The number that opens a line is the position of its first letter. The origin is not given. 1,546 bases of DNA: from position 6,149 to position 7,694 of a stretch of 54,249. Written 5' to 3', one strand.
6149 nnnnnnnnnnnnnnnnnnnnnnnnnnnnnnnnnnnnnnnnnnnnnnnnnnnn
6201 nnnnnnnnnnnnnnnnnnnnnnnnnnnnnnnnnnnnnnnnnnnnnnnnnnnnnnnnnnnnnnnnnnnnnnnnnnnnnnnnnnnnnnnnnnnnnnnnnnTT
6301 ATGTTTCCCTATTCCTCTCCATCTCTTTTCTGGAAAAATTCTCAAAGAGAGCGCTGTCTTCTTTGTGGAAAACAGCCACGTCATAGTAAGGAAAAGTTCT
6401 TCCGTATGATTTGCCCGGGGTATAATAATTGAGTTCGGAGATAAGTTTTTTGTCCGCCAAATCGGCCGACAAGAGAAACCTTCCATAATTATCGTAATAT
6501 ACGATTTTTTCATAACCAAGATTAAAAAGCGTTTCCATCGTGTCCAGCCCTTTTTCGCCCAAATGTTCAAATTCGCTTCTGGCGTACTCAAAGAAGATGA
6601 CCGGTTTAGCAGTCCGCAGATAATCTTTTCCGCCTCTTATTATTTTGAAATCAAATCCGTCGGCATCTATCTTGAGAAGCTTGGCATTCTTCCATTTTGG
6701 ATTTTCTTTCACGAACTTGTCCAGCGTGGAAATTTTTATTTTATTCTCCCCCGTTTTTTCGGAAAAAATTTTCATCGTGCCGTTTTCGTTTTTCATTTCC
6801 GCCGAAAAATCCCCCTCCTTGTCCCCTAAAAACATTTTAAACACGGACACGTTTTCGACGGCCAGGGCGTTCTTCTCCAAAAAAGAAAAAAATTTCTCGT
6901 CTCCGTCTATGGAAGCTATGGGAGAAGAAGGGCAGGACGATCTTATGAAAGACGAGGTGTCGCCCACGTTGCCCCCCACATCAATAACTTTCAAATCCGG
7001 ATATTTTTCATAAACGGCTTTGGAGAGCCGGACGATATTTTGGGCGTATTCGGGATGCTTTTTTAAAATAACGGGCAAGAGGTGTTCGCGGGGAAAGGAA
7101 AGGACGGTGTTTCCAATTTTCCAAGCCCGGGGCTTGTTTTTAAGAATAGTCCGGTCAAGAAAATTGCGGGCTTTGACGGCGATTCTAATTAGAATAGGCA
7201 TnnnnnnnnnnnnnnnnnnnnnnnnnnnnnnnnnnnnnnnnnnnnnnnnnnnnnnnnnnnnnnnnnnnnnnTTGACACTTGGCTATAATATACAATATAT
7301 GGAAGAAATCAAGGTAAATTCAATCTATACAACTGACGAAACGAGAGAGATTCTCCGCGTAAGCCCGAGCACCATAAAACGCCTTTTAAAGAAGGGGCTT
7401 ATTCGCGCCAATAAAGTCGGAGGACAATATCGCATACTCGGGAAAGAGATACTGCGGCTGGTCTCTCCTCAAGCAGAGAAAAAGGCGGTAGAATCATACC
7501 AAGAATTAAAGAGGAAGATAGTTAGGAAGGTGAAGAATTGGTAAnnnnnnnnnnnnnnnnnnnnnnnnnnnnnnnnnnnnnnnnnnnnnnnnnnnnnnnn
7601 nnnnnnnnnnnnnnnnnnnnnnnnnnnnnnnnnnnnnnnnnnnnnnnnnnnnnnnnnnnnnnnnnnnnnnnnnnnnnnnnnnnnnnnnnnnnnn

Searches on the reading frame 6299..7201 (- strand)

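Call 10: search_protein_families(library=pfam, proteins=[window:6299-7201:-])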
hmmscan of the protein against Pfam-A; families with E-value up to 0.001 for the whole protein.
window:6299-7201:- (300 aa): 1 family
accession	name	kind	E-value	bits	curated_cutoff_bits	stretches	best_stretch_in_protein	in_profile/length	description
PF05050.19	Methyltransf_21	-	6.9e-10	39.7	22.7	1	74-231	1-172/173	Methyltransferase FkbM domain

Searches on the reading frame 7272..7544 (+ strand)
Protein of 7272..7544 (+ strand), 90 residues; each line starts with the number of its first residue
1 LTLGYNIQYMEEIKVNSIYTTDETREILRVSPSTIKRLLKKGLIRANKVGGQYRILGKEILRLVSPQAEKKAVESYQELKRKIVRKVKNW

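Call 10: search_protein_families(library=pfam, proteins=[window:7272-7544:+])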
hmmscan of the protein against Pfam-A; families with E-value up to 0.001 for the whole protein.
window:7272-7544:+ (90 aa): 1 family
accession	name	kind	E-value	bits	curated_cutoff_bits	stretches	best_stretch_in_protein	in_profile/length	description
PF12728.13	HTH_17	-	7e-12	45.9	27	1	19-63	2-46/51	Helix-turn-helix domain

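Call 60: search_protein_families(library=ncbifam, proteins=[window:7299-7544:+], max_evalue=0.001)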
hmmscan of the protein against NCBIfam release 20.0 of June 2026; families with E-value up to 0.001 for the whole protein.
window:7299-7544:+ (81 aa): 2 families
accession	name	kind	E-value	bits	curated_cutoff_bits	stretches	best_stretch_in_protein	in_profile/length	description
NF040990.2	MamR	equivalog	1.8e-10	41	100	1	2-53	36-87/91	magnetosome protein MamR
TIGR01764.1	excise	domain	7.9e-08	32.5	28.8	1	10-46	2-38/49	excisionase family DNA-binding protein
